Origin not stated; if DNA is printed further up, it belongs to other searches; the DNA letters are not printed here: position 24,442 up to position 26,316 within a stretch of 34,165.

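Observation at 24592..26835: B12-type radical SAM enzyme with CX4CX2C spacing coupled to its own FNR-like flavoprotein inside a glycan locus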

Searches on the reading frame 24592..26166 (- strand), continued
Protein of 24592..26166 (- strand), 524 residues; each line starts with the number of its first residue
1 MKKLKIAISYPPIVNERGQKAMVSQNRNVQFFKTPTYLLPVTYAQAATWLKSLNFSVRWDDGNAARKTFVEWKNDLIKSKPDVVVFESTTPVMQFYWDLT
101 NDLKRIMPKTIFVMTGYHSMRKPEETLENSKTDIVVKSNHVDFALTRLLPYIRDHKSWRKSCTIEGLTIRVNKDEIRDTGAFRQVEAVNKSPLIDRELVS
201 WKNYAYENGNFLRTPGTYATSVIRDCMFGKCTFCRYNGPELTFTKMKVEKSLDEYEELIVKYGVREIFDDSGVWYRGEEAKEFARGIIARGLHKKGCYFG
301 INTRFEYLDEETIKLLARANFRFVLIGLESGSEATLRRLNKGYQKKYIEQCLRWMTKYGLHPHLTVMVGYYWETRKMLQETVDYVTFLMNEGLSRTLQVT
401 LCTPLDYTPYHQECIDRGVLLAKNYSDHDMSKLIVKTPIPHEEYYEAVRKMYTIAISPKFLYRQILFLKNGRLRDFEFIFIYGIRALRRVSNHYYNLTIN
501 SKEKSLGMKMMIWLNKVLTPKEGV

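Call 40: fold_search(model_id=the predicted structure, library=pdb)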
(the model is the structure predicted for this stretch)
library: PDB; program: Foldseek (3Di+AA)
matches with E <= 10: 1679; with E <= 0.001: 96
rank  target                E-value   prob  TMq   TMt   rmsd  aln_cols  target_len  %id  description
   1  6fd2_B                1.0e-18  1.00  0.67  0.77   4.5       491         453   16  Radical SAM 1,2-diol dehydratase AprD4 in complex with its substrate paromamine (released 2018-01-17)
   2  6fd2_A                8.5e-18  1.00  0.68  0.78   4.1       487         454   17  Radical SAM 1,2-diol dehydratase AprD4 in complex with its substrate paromamine (released 2018-01-17)
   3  9ccb                  1.3e-15  1.00  0.58  0.71   8.1       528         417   16  X-ray crystal structure of methyl-coenzyme M reductase glutamine methylase (MgmA) from Methanothermobacter marburgensis  (released 2025-01-01)
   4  6wte_A                1.2e-14  1.00  0.59  0.55   7.7       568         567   15  Structure of radical S-adenosylmethionine methyltransferase, TsrM, from Kitasatospora setae with cobalamin and [4Fe-4S (released 2020-12-23)
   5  6wte_B                1.3e-14  1.00  0.60  0.59   6.5       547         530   15  Structure of radical S-adenosylmethionine methyltransferase, TsrM, from Kitasatospora setae with cobalamin and [4Fe-4S (released 2020-12-23)
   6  5ul3                  1.5e-14  1.00  0.63  0.48   8.9       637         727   13  Structure of Cobalamin-dependent S-adenosylmethionine radical enzyme OxsB with aqua-cobalamin bound (released 2017-04-19)
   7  5ul4                  2.3e-14  1.00  0.63  0.47   8.6       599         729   14  Structure of Cobalamin-dependent S-adenosylmethionine radical enzyme OxsB with aqua-cobalamin and S-adenosylmethionine b (released 2017-04-19)
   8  5ul2                  4.1e-14  1.00  0.63  0.47   9.0       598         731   14  Structure of Apo, SeMet-labeled Cobalamin-dependent S-adenosylmethionine radical enzyme OxsB (released 2017-04-19)
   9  9n1d                  4.8e-14  1.00  0.65  0.55   7.4       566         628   13  Crystal structure of CysS from Corallococcus sp. CA054B with 5'-deoxyadenosine and methionine bound (released 2026-01-28)
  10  9n1b                  6.0e-14  1.00  0.63  0.54   6.6       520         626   12  Crystal structure of CysS from Corallococcus sp. CA054B with 5'-deoxyadenosine, methionine, and pantetheinylated 3-metho (released 2026-01-28)
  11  6wtf_B                2.4e-13  1.00  0.61  0.60   6.2       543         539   15  Structure of radical S-adenosylmethionine methyltransferase, TsrM, from Kitasatospora setae with tryptophan substrate  (released 2020-12-23)
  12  9n1c                  3.0e-13  1.00  0.63  0.54   9.4       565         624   12  Crystal structure of CysS from Corallococcus sp. CA054B with 5'-deoxyadenosine, methionine, and pantetheinylated 3-ethox (released 2026-01-28)
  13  6wtf_A                7.8e-13  1.00  0.61  0.59   6.2       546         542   15  Structure of radical S-adenosylmethionine methyltransferase, TsrM, from Kitasatospora setae with tryptophan substrate  (released 2020-12-23)
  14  7mjw_A                2.6e-12  1.00  0.52  0.61   6.2       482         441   13  Methylated MiaB in the complex with 5'-deoxyadenosine, methionine and RNA (released 2021-09-15)
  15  7mjz                  5.8e-12  1.00  0.52  0.60   5.5       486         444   14  The structure of MiaB with pentasulfide bridge (released 2021-09-15)
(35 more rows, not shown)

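Call 42: search_protein_families(library=ncbifam, proteins=[L073:8362-9354:+, L073:11508-12449:+, L073:7461-8369:+, L077:4858-6051:+, L077:6157-7119:+, L077:7126-8400:+, L077:8375-9337:+, L077:11596-12516:+, L013:6954-7913:+, L056:7402-8370:+], max_evalue=1e-8)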
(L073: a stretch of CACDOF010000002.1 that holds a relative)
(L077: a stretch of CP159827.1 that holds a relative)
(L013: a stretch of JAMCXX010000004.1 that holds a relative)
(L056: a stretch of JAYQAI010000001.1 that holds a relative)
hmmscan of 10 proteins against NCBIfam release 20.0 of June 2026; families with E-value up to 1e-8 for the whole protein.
L073:8362-9354:+ (330 aa): 10 families
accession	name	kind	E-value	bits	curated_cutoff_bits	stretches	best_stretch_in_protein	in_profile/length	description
NF047922.1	GDPFucSynFcl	equivalog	2.5e-39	135.5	500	1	9-319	2-305/308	GDP-L-fucose synthase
TIGR01181.1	dTDP_gluc_dehyt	equivalog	3.3e-26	92.1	365.1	1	11-320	1-316/321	dTDP-glucose 4,6-dehydratase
TIGR04180.1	EDH_00030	hypoth_equivalog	4.3e-20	72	475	1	12-302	1-290/297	NAD-dependent 4,6-dehydratase LegB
TIGR01179.1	galE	equivalog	1.2e-17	63.8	262.3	1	11-295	1-303/332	UDP-glucose 4-epimerase GalE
TIGR02197.1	heptose_epim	equivalog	1.4e-14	54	274.6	1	12-266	1-261/316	ADP-glyceromanno-heptose 6-epimerase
NF007490.0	PRK10084.1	subfamily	3.3e-13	49.4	649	1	157-319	174-338/361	dTDP-glucose 4,6-dehydratase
NF011728.1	PRK15181.1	equivalog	4e-13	49.1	760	1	54-233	73-246/348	Vi polysaccharide biosynthesis UDP-N-acetylglucosaminuronic acid C-4 epimerase TviC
NF007582.0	PRK10217.1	equivalog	1.3e-11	44.2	698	0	153-319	163-335/355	dTDP-glucose 4,6-dehydratase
NF042423.1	oxyalk_red_Shew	equivalog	7.9e-10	38.3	580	1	10-252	9-236/331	2-alkyl-3-oxoalkanoate reductase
NF042422.1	oxyalk_red_OleD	equivalog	9.7e-09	35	580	0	11-252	2-229/329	2-alkyl-3-oxoalkanoate reductase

L073:11508-12449:+ (313 aa): 5 families
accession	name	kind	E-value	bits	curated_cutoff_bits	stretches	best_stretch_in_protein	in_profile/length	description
NF047588.1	GlcsyltransPgfSStrep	equivalog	1.3e-48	165.9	500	1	4-308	2-305/308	glycosyltransferase PgfS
NF007986.1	PRK10714.1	equivalog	8.1e-39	133.5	529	1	2-312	5-315/316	undecaprenyl-phosphate 4-deoxy-4-formamido-L-arabinose transferase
TIGR03937.1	PgaC_IcaA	equivalog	1.3e-13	50.7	422.3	1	5-99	47-135/407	poly-beta-1,6-N-acetyl-D-glucosamine synthase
NF047683.1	TeichurnBiosyTuaG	equivalog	2.7e-10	40.3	400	1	6-124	9-120/252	teichuronic acid biosynthesis protein TuaG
NF058614.1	PPMAGASynPpgS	equivalog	6.4e-10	38.8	370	1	6-115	3-102/226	polyprenyl-phospho-N-acetylgalactosaminyl synthase PpgS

L073:7461-8369:+ (302 aa): 1 family
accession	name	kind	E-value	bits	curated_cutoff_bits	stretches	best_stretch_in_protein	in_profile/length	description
NF006667.0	PRK09212.1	subfamily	8.5e-11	41.3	321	1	38-258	43-276/327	pyruvate dehydrogenase complex E1 component subunit beta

L077:4858-6051:+ (397 aa): 6 families
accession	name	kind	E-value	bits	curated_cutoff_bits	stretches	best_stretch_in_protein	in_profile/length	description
NF011631.0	PRK15057.1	equivalog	1.4e-176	587.3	757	1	1-397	1-388/388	UDP-glucose 6-dehydrogenase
TIGR03026.1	NDP-sugDHase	subfamily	1.3e-93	314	189.8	1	1-387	1-397/413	nucleotide sugar dehydrogenase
NF041297.1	UDPGDh_AglM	equivalog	1.4e-45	156.1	670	1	1-349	1-360/429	UDP-glucose 6-dehydrogenase AglM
NF047673.2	TeichurnBiosyTuaD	equivalog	2e-43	149.1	700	1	2-350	3-355/439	UDP-glucose 6-dehydrogenase TuaD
NF040825.1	UDPMaNacDH_Arch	equivalog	2.2e-27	96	750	1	1-346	1-349/418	UDP-N-acetyl-D-mannosamine dehydrogenase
NF008286.0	PRK11064.1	equivalog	2e-19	69.5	459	1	2-348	5-364/420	UDP-N-acetyl-D-mannosamine dehydrogenase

L077:6157-7119:+ (320 aa): 6 families
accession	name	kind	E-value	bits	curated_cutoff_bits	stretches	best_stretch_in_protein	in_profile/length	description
NF047588.1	GlcsyltransPgfSStrep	equivalog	9.4e-64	215.5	500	1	6-309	3-304/308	glycosyltransferase PgfS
NF007986.1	PRK10714.1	equivalog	1.6e-44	152.2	529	1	4-310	6-311/316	undecaprenyl-phosphate 4-deoxy-4-formamido-L-arabinose transferase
TIGR03937.1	PgaC_IcaA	equivalog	1e-15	57.7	422.3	1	3-100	44-136/407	poly-beta-1,6-N-acetyl-D-glucosamine synthase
NF041391.1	DPhHxTase_Halo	equivalog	3.6e-11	42.4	375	1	12-171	3-152/213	dolichyl-phosphate hexose transferase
NF007482.0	PRK10073.1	equivalog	1.9e-09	37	423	1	3-112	5-108/334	glycosyltransferase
TIGR04283.1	glyco_like_mftF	equivalog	3e-09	36.8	182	1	6-144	1-127/221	TIGR04283 family arsenosugar biosynthesis glycosyltransferase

L077:7126-8400:+ (424 aa): 0 families

L077:8375-9337:+ (320 aa): 17 families
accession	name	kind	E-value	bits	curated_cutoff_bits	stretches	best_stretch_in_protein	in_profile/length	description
TIGR01181.1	dTDP_gluc_dehyt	equivalog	6.1e-37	127.4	365.1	1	13-317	1-312/321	dTDP-glucose 4,6-dehydratase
TIGR04180.1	EDH_00030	hypoth_equivalog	5.4e-34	117.6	475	1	14-302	1-295/297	NAD-dependent 4,6-dehydratase LegB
NF008872.0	PRK11908.1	equivalog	2.4e-30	105.8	294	1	12-269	2-273/349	bifunctional UDP-4-keto-pentose/UDP-xylose synthase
NF005998.1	PRK08125.1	equivalog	1.1e-28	100.1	777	1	3-316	307-649/649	bifunctional UDP-4-amino-4-deoxy-L-arabinose formyltransferase/UDP-glucuronic acid oxidase ArnA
TIGR01179.1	galE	equivalog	1.5e-28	99.6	262.3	1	13-311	1-320/332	UDP-glucose 4-epimerase GalE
NF007582.0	PRK10217.1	equivalog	1e-22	80.7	698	1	11-264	1-267/355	dTDP-glucose 4,6-dehydratase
NF007490.0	PRK10084.1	subfamily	1.3e-21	77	649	1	13-316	2-334/361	dTDP-glucose 4,6-dehydratase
NF011728.1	PRK15181.1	equivalog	1.7e-21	76.6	760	1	12-314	16-335/348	Vi polysaccharide biosynthesis UDP-N-acetylglucosaminuronic acid C-4 epimerase TviC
TIGR02197.1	heptose_epim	equivalog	4.8e-20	71.9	274.6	1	14-314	1-311/316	ADP-glyceromanno-heptose 6-epimerase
NF047922.1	GDPFucSynFcl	equivalog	1.1e-17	64.5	500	1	12-316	3-301/308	GDP-L-fucose synthase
NF007956.0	PRK10675.1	subfamily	9.8e-14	51.2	394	1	13-305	2-318/338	UDP-glucose 4-epimerase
NF041015.1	UDPsulfquin_syn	equivalog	5.6e-13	48.6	575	0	194-268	236-311/384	UDP-sulfoquinovose synthase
TIGR02622.1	CDP_4_6_dhtase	equivalog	6.9e-13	48.5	278.45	1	11-318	4-332/352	CDP-glucose 4,6-dehydratase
NF047837.1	UDPAcbARedWbcJ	equivalog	7.4e-13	48.1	500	1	153-270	102-218/372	UDP-2-acetamido-2,6-beta-L-arabino-hexul-4-ose reductase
TIGR01777.1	yfcH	hypoth_equivalog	4.9e-10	39.5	207.35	0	14-42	1-29/292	TIGR01777 family oxidoreductase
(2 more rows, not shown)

L077:11596-12516:+ (306 aa): 4 families
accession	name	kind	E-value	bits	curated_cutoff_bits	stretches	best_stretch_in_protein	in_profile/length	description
TIGR03965.1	mycofact_glyco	equivalog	9e-24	84.2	280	1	39-212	139-309/467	mycofactocin biosynthesis glycosyltransferase MftF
NF041875.1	EPS_EpsD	equivalog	2.7e-17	63.1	370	1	32-213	57-237/325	exopolysaccharide biosynthesis glycosyltransferase EpsD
TIGR04283.1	glyco_like_mftF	equivalog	3.4e-09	36.6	182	0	4-82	21-100/221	TIGR04283 family arsenosugar biosynthesis glycosyltransferase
NF041394.1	GtaseAglG_Halo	equivalog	6.6e-09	35.4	440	0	25-184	52-216/304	glucosyl-dolichyl phosphate glucuronosyltransferase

L013:6954-7913:+ (319 aa): 12 families
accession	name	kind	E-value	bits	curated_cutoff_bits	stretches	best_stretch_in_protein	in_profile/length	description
TIGR01181.1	dTDP_gluc_dehyt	equivalog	5.8e-41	140.6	365.1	1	6-311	2-314/321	dTDP-glucose 4,6-dehydratase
TIGR04180.1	EDH_00030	hypoth_equivalog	3e-31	108.6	475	1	6-295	1-296/297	NAD-dependent 4,6-dehydratase LegB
NF008872.0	PRK11908.1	equivalog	5.2e-28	98.1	294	1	4-315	2-342/349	bifunctional UDP-4-keto-pentose/UDP-xylose synthase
NF005998.1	PRK08125.1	equivalog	2.3e-26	92.4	777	1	2-307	314-648/649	bifunctional UDP-4-amino-4-deoxy-L-arabinose formyltransferase/UDP-glucuronic acid oxidase ArnA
TIGR01179.1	galE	equivalog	9.8e-25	87.1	262.3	1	6-307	2-324/332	UDP-glucose 4-epimerase GalE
NF007582.0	PRK10217.1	equivalog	1.4e-22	80.3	698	1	92-260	107-271/355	dTDP-glucose 4,6-dehydratase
NF007490.0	PRK10084.1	subfamily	8.8e-21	74.3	649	1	104-312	118-338/361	dTDP-glucose 4,6-dehydratase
TIGR02197.1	heptose_epim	equivalog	7.5e-19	68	274.6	1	6-306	1-311/316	ADP-glyceromanno-heptose 6-epimerase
NF011728.1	PRK15181.1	equivalog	6.3e-18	64.9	760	1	4-309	16-338/348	Vi polysaccharide biosynthesis UDP-N-acetylglucosaminuronic acid C-4 epimerase TviC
NF047922.1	GDPFucSynFcl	equivalog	4.6e-16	59.1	500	1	3-309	2-302/308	GDP-L-fucose synthase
TIGR01472.1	gmd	equivalog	2.1e-13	50.2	415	1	4-232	1-241/342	GDP-mannose 4,6-dehydratase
NF007956.0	PRK10675.1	subfamily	1e-11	44.6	394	1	6-186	3-186/338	UDP-glucose 4-epimerase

L056:7402-8370:+ (322 aa): 17 families
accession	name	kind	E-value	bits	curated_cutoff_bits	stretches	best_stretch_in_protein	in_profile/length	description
TIGR04180.1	EDH_00030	hypoth_equivalog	9.3e-38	130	475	1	9-298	1-296/297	NAD-dependent 4,6-dehydratase LegB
TIGR01181.1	dTDP_gluc_dehyt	equivalog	2.9e-36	125.2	365.1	1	8-313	1-313/321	dTDP-glucose 4,6-dehydratase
NF008872.0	PRK11908.1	equivalog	7.6e-32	110.7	294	1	7-263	2-272/349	bifunctional UDP-4-keto-pentose/UDP-xylose synthase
NF005998.1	PRK08125.1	equivalog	1.1e-28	100.1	777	1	5-261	314-584/649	bifunctional UDP-4-amino-4-deoxy-L-arabinose formyltransferase/UDP-glucuronic acid oxidase ArnA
TIGR01179.1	galE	equivalog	4e-27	94.9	262.3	1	8-302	1-316/332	UDP-glucose 4-epimerase GalE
NF011728.1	PRK15181.1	equivalog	6.8e-23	81.2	760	1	5-310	14-336/348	Vi polysaccharide biosynthesis UDP-N-acetylglucosaminuronic acid C-4 epimerase TviC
NF007582.0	PRK10217.1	equivalog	9.9e-22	77.5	698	1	7-261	2-269/355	dTDP-glucose 4,6-dehydratase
NF007490.0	PRK10084.1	subfamily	1.2e-21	77.1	649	1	8-311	2-334/361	dTDP-glucose 4,6-dehydratase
TIGR02197.1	heptose_epim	equivalog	3.7e-20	72.3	274.6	1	9-306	1-308/316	ADP-glyceromanno-heptose 6-epimerase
NF047922.1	GDPFucSynFcl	equivalog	6.1e-17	62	500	1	162-312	147-302/308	GDP-L-fucose synthase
NF041015.1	UDPsulfquin_syn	equivalog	1.6e-13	50.4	575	0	189-233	236-280/384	UDP-sulfoquinovose synthase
TIGR02622.1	CDP_4_6_dhtase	equivalog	2.7e-13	49.8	278.45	1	5-319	3-338/352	CDP-glucose 4,6-dehydratase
NF007956.0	PRK10675.1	subfamily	2.1e-11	43.5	394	1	8-301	2-319/338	UDP-glucose 4-epimerase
NF047837.1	UDPAcbARedWbcJ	equivalog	7.2e-11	41.6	500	1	148-272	102-225/372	UDP-2-acetamido-2,6-beta-L-arabino-hexul-4-ose reductase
NF008360.0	PRK11150.1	equivalog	2.4e-10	40.1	452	1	9-265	2-257/310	ADP-glyceromanno-heptose 6-epimerase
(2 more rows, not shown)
